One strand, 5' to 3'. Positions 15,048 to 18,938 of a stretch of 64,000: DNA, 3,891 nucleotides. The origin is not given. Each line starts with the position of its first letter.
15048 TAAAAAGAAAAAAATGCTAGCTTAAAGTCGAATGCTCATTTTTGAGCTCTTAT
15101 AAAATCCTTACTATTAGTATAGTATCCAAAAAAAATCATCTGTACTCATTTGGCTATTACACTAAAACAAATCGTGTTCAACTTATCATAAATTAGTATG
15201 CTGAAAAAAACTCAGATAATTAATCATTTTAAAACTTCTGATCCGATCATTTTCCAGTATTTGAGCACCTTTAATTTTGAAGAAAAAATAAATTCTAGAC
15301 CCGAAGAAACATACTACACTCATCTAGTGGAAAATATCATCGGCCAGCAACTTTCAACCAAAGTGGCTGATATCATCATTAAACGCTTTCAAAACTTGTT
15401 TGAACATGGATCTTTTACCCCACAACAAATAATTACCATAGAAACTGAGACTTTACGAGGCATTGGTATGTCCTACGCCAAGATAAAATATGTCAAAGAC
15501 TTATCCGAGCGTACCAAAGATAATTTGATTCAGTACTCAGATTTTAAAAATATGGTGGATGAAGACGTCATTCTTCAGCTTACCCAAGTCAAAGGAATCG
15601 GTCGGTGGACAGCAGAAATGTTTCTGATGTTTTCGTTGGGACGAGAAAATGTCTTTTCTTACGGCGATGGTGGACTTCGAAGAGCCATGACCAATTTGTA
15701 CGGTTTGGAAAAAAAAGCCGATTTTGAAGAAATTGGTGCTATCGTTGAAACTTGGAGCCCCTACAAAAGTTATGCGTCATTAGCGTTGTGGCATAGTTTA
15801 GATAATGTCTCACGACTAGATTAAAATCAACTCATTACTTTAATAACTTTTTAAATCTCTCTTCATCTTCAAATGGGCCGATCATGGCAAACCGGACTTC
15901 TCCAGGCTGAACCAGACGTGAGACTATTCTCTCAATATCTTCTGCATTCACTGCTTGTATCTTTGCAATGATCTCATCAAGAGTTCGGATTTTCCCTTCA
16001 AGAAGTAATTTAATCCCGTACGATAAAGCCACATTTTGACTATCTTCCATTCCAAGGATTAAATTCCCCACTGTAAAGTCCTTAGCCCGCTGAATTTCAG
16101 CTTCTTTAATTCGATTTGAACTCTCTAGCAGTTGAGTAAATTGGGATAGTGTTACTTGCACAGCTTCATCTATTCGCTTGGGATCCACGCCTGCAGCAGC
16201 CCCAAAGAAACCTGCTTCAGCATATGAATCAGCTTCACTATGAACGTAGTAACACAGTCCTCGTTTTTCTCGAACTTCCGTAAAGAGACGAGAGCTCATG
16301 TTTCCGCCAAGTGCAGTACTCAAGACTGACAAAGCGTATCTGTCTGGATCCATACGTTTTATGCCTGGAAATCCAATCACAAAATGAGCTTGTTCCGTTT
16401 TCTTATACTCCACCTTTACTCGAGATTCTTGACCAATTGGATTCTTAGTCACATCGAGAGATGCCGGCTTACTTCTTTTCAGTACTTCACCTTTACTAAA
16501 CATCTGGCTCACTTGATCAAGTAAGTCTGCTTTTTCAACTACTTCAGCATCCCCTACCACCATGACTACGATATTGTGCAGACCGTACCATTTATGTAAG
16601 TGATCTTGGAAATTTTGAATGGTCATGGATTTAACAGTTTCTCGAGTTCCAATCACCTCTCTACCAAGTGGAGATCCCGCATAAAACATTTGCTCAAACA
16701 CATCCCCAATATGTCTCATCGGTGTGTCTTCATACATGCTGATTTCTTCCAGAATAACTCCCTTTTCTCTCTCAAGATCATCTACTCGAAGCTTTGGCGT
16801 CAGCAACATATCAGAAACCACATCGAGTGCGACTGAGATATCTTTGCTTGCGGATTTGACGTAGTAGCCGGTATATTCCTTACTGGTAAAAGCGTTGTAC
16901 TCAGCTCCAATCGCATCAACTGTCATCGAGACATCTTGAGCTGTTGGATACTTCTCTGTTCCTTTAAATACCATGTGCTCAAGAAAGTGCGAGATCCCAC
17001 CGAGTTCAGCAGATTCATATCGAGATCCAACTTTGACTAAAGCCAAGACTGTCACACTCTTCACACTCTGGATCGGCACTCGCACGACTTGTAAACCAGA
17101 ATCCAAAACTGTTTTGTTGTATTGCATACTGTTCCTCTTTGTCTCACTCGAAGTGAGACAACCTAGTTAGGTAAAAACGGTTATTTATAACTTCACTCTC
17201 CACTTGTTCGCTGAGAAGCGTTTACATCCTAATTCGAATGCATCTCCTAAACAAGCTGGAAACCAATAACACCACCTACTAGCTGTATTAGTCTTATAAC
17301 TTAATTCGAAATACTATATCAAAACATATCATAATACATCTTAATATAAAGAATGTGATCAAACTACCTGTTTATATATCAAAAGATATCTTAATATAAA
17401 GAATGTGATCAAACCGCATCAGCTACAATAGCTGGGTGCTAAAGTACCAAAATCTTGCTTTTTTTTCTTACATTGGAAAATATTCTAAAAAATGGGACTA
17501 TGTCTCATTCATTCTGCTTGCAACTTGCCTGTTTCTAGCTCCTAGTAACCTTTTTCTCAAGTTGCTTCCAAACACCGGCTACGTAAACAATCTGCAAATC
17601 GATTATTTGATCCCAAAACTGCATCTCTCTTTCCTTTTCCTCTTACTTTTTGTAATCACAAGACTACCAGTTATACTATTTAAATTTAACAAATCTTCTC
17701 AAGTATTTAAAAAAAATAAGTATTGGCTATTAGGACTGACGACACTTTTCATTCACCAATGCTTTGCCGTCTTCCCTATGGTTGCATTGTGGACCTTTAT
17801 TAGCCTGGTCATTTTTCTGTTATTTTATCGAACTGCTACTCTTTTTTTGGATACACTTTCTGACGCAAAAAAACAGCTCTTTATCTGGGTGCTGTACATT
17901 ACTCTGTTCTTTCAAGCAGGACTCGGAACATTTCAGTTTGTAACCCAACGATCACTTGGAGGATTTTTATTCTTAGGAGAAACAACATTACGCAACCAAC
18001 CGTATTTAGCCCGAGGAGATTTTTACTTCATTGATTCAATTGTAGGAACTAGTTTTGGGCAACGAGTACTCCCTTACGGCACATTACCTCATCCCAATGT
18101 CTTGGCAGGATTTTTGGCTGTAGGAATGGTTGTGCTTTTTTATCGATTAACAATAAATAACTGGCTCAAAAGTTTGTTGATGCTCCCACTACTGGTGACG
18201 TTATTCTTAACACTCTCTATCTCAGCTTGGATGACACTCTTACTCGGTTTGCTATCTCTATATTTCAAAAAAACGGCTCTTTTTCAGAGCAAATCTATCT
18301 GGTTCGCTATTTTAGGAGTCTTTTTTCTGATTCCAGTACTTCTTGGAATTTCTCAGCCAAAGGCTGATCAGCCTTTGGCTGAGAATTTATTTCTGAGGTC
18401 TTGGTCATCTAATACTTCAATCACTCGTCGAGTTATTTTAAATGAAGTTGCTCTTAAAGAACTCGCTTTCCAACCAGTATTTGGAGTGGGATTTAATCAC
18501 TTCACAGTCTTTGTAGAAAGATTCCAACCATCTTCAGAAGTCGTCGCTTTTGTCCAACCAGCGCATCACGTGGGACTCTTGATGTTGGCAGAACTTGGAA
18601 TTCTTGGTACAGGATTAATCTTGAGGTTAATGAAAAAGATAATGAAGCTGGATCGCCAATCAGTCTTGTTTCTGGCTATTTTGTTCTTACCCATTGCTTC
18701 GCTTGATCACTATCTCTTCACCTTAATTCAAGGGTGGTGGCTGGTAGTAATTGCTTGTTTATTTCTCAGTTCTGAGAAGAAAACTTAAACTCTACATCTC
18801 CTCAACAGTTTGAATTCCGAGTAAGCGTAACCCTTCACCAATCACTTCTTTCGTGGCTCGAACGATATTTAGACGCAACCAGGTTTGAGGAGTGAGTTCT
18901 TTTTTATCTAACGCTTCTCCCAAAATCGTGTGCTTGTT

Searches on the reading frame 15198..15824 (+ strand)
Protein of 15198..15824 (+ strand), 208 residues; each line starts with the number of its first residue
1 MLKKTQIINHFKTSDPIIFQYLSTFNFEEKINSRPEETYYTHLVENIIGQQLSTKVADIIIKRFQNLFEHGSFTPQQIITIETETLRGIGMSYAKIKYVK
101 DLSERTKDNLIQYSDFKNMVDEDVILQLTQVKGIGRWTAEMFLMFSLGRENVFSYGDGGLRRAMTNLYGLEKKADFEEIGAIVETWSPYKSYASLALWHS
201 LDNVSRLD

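Call 34: search_protein_families(library=pfam, proteins=[window:15198-15824:+], max_evalue=0.001)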
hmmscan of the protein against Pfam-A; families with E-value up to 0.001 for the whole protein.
window:15198-15824:+ (208 aa): 1 family
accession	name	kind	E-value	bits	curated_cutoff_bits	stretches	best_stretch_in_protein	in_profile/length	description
PF00730.31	HhH-GPD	-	2e-13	51.1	26.2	1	46-184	3-104/108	HhH-GPD superfamily base excision DNA repair protein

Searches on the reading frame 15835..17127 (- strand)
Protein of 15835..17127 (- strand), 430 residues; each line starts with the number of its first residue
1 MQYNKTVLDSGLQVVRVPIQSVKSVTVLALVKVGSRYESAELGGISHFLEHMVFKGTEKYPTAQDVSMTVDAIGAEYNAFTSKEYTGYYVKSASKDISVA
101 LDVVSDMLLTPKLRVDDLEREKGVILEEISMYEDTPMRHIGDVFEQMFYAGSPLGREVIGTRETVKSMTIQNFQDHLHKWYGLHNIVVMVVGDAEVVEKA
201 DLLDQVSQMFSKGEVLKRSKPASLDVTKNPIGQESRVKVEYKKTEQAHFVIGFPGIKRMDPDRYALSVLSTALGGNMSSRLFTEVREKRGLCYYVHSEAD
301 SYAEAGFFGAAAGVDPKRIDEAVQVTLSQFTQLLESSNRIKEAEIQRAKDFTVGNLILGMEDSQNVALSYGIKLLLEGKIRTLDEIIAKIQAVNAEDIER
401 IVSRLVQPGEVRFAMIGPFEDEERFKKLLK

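Call 10: search_protein_families(library=pfam, proteins=[window:15835-17127:-], max_evalue=0.001)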
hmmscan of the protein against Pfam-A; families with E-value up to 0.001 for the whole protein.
window:15835-17127:- (430 aa): 2 families
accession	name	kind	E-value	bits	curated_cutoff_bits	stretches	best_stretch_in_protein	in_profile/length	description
PF05193.26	Peptidase_M16_C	-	1.6e-35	123.1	23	1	168-350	2-179/181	Peptidase M16 inactive domain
PF00675.25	Peptidase_M16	-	3.6e-35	121.5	22.3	1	22-161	10-148/149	Insulinase (Peptidase family M16)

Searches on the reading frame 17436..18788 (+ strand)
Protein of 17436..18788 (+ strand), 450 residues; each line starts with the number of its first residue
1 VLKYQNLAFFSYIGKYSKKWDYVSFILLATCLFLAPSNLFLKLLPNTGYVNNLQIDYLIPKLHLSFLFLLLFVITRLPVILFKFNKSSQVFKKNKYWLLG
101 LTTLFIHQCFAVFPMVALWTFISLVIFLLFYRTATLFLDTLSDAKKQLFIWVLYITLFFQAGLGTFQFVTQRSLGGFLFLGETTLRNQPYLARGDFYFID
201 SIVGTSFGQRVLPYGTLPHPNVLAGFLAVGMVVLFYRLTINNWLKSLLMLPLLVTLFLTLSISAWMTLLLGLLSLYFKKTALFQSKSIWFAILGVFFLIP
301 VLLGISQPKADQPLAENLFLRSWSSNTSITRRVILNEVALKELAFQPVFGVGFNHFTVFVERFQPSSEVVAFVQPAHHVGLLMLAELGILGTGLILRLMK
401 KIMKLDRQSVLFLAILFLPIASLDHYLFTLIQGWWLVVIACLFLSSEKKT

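Call 3: search_protein_families(library=pfam, proteins=[window:17436-18788:+], max_evalue=0.01)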
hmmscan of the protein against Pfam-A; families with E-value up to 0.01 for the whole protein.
window:17436-18788:+ (450 aa): 1 family
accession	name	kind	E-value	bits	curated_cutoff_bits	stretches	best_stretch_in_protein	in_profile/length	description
PF04932.20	Wzy_C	-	2.5e-09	37.5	31.7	1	248-395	2-148/149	O-Antigen ligase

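Call 7: search_protein_families(library=ncbifam, proteins=[window:17436-18788:+], max_evalue=1)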
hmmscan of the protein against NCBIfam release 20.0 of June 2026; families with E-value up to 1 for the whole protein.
window:17436-18788:+ (450 aa): 0 families

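Call 46: search_solved_structures(query=window:17436-18788:+, max_evalue=10, show_alignments=2)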
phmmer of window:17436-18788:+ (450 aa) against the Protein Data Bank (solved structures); distinct sequences matched with E-value up to 10: 0.

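Call 51: find_homologous_proteins(query=window:17436-18788:+)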
Query window:17436-18788:+ (450 aa): 135 proteins with E <= 0.001 among 8000 candidates; the best 120 are listed.
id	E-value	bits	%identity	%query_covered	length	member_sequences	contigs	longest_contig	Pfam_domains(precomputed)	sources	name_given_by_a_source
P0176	4.2e-116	407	50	95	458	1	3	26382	PF04932.21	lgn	-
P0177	5.4e-72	262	39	94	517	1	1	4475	PF04932.21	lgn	-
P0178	3.4e-70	256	39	94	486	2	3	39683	PF04932.21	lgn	-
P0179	9.3e-70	254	36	92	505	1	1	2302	PF04932.21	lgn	-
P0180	2.0e-69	253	39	94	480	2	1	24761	PF04932.21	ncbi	-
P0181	3.8e-66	242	39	90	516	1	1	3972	PF04932.21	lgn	-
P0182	2.1e-62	230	42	94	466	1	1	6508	PF04932.21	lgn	-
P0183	8.5e-60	221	40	95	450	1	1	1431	-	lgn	-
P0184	5.4e-54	202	36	96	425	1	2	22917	PF04932.21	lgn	-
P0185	2.6e-52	197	37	92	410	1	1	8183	PF04932.21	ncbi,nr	ncbi:O-antigen ligase family protein [Patescibacteria group bacterium]|nr:O-antigen ligase family pr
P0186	2.0e-49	187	36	88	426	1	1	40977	PF04932.21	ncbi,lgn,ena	-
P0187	1.7e-48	184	37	89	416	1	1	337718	PF04932.21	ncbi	-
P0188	4.8e-48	183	35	93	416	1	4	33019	PF04932.21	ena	-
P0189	9.2e-47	178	37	93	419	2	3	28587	PF04932.21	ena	-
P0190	2.2e-46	177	38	89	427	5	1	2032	-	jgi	-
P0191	2.7e-46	177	37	92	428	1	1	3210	PF04932.21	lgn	-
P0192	1.9e-45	174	36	91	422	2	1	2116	PF04932.21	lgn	-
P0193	2.4e-45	174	35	92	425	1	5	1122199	PF04932.21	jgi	jgi:O-antigen ligase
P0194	2.6e-45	174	34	94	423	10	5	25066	PF04932.21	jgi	-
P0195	3.5e-45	173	36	90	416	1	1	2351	PF04932.21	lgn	-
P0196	3.5e-45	173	33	91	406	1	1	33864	PF04932.21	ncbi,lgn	-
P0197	5.0e-45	173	35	92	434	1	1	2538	PF04932.21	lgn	-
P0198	1.2e-44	171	36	92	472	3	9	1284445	PF04932.21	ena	-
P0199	2.4e-44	170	33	95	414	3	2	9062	PF04932.21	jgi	jgi:putative inorganic carbon (hco3(-)) transporter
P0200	3.3e-44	170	33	89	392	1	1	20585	PF04932.21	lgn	-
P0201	5.1e-44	169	36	91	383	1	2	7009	PF04932.21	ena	-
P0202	1.3e-43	168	35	82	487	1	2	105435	PF04932.21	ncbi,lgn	-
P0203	1.6e-42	164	35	83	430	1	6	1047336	PF04932.21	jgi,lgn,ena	jgi:O-antigen ligase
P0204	2.8e-42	164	35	93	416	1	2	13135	PF04932.21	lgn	-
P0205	6.2e-42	162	34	92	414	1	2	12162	PF04932.21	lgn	-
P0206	7.8e-42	162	35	89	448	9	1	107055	PF04932.21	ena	-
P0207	1.2e-41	162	35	94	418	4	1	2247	PF04932.21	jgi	-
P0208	3.8e-41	160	34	91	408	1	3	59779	PF04932.21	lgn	-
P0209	3.9e-41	160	33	90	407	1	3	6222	PF04932.21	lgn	-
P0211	5.8e-41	159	34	94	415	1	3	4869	PF04932.21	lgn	-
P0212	7.8e-41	159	32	81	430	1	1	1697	PF04932.21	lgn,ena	-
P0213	1.0e-40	158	32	87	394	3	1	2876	PF04932.21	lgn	-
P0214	1.1e-40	158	35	91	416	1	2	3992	PF04932.21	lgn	-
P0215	1.3e-40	158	34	93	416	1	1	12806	PF04932.21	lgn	-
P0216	1.4e-40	158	34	91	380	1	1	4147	PF04932.21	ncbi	-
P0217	2.4e-40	157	34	89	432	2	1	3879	PF04932.21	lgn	-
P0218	2.5e-40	157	34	93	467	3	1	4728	PF04932.21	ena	-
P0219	1.2e-39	155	33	90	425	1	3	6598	PF04932.21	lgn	-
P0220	1.2e-39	155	33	92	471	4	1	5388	PF04932.21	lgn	-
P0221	1.4e-39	155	34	92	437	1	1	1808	PF04932.21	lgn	-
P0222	2.3e-39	154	33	96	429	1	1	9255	PF04932.21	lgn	-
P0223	2.3e-39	154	32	90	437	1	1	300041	PF04932.21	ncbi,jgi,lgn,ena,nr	ncbi:MAG: O-antigen ligase family protein [Candidatus Pacebacteria bacterium]|nr:O-antigen ligase fa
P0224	2.8e-39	154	33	93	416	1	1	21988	PF04932.21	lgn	-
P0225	4.0e-39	153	33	93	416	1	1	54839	PF04932.21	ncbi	-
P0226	4.5e-39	153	36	91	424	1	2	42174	PF04932.21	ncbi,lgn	-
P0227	5.2e-39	153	33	91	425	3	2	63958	PF04932.21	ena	-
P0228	5.3e-39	153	31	94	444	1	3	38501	PF04932.21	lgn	-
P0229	6.8e-39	152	35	95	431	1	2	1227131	PF04932.21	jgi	jgi:hypothetical protein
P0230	7.6e-39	152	32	94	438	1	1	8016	PF04932.21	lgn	-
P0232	9.4e-39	152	31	88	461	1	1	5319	PF04932.21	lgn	-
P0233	1.2e-38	152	34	90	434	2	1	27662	PF04932.21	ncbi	-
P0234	1.2e-38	152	33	94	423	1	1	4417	PF04932.21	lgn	-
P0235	3.2e-38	150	32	92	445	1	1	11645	PF04932.21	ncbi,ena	-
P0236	4.2e-38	150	31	92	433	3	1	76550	PF04932.21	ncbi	-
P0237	6.6e-38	149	35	92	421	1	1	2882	PF04932.21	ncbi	-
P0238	2.4e-37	147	31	88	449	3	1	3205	PF04932.21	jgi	-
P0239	4.8e-37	146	33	90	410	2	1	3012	PF04932.21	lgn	-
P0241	2.4e-36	144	35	89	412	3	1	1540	PF04932.21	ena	-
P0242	2.8e-36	144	33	90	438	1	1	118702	PF04932.21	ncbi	-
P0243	9.0e-36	142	33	90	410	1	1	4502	PF04932.21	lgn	-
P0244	9.3e-36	142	35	89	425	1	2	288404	PF04932.21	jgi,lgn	jgi:O-antigen ligase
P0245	3.1e-35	140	32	95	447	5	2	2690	PF04932.21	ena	-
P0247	6.3e-35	139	47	24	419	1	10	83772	PF04932.21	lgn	-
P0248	1.4e-34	138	34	91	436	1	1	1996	PF04932.21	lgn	-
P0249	1.4e-34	138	34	96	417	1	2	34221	PF04932.21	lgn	-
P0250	1.9e-34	138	31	90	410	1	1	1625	PF04932.21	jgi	jgi:hypothetical protein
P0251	1.1e-33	135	32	94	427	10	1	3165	PF04932.21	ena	-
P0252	2.4e-33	134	30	96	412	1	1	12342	PF04932.21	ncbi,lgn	-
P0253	3.8e-33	133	31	94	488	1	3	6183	PF04932.21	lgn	-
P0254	1.0e-32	132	32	88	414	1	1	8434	PF04932.21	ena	-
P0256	1.1e-30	125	32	94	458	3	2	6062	PF04932.21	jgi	jgi:hypothetical protein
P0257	6.5e-30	123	31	79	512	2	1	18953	PF04932.21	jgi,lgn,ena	-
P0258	3.2e-29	121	31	92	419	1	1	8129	PF04932.21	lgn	-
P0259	6.8e-29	119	34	94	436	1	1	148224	PF04932.21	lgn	-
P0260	1.4e-27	115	29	87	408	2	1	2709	PF04932.21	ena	-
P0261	7.4e-27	113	29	92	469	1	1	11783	PF04932.21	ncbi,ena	-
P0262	1.0e-25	109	30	94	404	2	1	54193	PF04932.21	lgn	-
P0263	2.8e-25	108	31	94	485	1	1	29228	PF04932.21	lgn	-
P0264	4.5e-25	107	30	89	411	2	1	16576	PF04932.21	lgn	-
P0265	5.8e-25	107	37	56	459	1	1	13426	PF04932.21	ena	-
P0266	5.2e-23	100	29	92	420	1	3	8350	PF04932.21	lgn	-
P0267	5.8e-21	93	29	48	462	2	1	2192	PF04932.21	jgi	-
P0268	1.7e-20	92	30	87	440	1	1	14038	PF04932.21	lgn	-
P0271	5.0e-20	90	25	92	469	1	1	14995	PF04932.21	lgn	-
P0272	2.5e-19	88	30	92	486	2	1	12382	PF04932.21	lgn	-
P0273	1.1e-18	86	27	88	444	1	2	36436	PF04932.21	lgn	-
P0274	2.8e-18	84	31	86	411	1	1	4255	PF04932.21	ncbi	-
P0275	2.3e-16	78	27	89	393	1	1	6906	PF04932.21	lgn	-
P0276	2.4e-16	78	26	90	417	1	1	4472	PF04932.21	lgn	-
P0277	4.2e-16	77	30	90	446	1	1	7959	PF04932.21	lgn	-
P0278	1.1e-15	76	30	90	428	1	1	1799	PF04932.21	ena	-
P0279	2.8e-15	75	28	95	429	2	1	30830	PF04932.21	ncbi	-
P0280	8.0e-15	73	30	89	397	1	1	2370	PF04932.21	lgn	-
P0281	9.8e-15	73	30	70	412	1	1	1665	PF04932.21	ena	-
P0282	9.9e-15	73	29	90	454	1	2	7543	PF04932.21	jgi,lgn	jgi:O-antigen ligase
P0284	4.4e-14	71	26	89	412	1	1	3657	PF04932.21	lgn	-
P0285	4.9e-14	71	30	92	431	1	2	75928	PF04932.21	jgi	jgi:O-antigen ligase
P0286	6.1e-14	70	28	87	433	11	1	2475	PF04932.21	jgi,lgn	-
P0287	1.9e-13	69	27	96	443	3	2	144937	PF04932.21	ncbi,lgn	-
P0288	3.8e-13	68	27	93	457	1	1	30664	PF04932.21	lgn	-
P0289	4.0e-13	68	30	65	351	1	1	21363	PF04932.21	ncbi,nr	ncbi:MAG: O-antigen ligase family protein [Patescibacteria group bacterium]|nr:O-antigen ligase fami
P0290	5.3e-13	67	29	91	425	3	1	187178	PF04932.21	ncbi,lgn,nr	ncbi:O-antigen ligase family protein [Patescibacteria group bacterium]|nr:O-antigen ligase family pr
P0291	1.3e-12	66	30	86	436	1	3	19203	PF04932.21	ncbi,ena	-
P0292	1.6e-12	66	25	95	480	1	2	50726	PF04932.21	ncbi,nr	ncbi:MAG TPA: O-antigen ligase family protein [Candidatus Saccharimonadales bacterium]|nr:O-antigen 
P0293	8.8e-12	63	28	94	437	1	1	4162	PF04932.21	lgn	-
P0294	8.8e-12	63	30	66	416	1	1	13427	PF04932.21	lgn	-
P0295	9.4e-12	63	28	96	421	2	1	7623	PF04932.21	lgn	-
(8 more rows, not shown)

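Call 91: find_encoding_contigs(protein=P0176, flank=8000, max_places=2)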
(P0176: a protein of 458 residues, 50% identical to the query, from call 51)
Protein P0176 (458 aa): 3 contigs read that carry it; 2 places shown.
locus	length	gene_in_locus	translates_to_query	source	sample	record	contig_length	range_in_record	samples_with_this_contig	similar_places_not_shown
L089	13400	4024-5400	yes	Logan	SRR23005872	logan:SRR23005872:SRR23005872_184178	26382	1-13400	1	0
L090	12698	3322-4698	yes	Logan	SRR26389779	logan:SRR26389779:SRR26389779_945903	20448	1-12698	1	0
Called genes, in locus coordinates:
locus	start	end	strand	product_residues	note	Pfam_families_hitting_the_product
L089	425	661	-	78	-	-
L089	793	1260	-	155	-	PF00334:NDK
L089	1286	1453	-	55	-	-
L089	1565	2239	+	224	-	PF00730:HhH-GPD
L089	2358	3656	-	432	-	PF00675:Peptidase_M16, PF05193:Peptidase_M16_C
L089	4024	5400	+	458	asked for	PF04932:Wzy_C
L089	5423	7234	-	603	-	PF03485:Arg_tRNA_synt_N, PF00750:tRNA-synt_1d, PF05746:DALR_1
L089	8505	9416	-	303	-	PF00753:Lactamase_B (faint), PF12706:Lactamase_B_2 (weak)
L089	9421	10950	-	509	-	PF03772:Competence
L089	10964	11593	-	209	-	PF10531:SLBB, PF00633:HHH (weak), PF12836:HHH_3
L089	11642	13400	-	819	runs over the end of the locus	PF00133:tRNA-synt_1, PF01406:tRNA-synt_1e (faint), PF09334:tRNA-synt_1g, PF13603:tRNA-synt_1_2, PF00133:tRNA-synt_1, PF09334:tRNA-synt_1g (weak), PF08264:Anticodon_1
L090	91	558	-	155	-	PF00334:NDK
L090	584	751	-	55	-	-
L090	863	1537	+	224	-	PF00730:HhH-GPD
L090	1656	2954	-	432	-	PF00675:Peptidase_M16, PF05193:Peptidase_M16_C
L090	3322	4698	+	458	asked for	PF04932:Wzy_C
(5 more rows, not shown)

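Call 92: find_encoding_contigs(protein=P0187, flank=8000, max_places=1)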
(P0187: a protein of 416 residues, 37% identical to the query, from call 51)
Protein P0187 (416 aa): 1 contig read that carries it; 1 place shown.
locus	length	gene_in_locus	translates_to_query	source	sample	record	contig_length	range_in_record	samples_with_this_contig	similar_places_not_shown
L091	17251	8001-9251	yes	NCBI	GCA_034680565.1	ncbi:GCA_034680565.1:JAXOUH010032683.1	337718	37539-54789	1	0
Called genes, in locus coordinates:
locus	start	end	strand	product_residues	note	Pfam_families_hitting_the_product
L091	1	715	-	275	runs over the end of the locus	-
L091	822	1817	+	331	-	PF05697:Trigger_N, PF05698:Trigger_C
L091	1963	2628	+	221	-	PF18904:DUF5660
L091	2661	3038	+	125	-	-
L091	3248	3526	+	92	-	-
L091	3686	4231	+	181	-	PF05198:IF3_N, PF00707:IF3_C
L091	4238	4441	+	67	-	PF01632:Ribosomal_L35p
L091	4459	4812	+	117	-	PF00453:Ribosomal_L20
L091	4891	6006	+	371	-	PF02912:Phe_tRNA-synt_N, PF01409:tRNA-synt_2d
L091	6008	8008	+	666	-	PF03483:B3_4, PF03484:B5, PF17759:tRNA_synthFbeta, PF03147:FDX-ACB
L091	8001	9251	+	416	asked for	PF04932:Wzy_C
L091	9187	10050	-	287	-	PF12705:PDDEXK_1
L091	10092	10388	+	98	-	PF02823:ATP-synt_DE_N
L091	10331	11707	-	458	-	PF00006:ATP-synt_ab, PF22919:ATP-synt_VA_C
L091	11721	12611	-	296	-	PF00231:ATP-synt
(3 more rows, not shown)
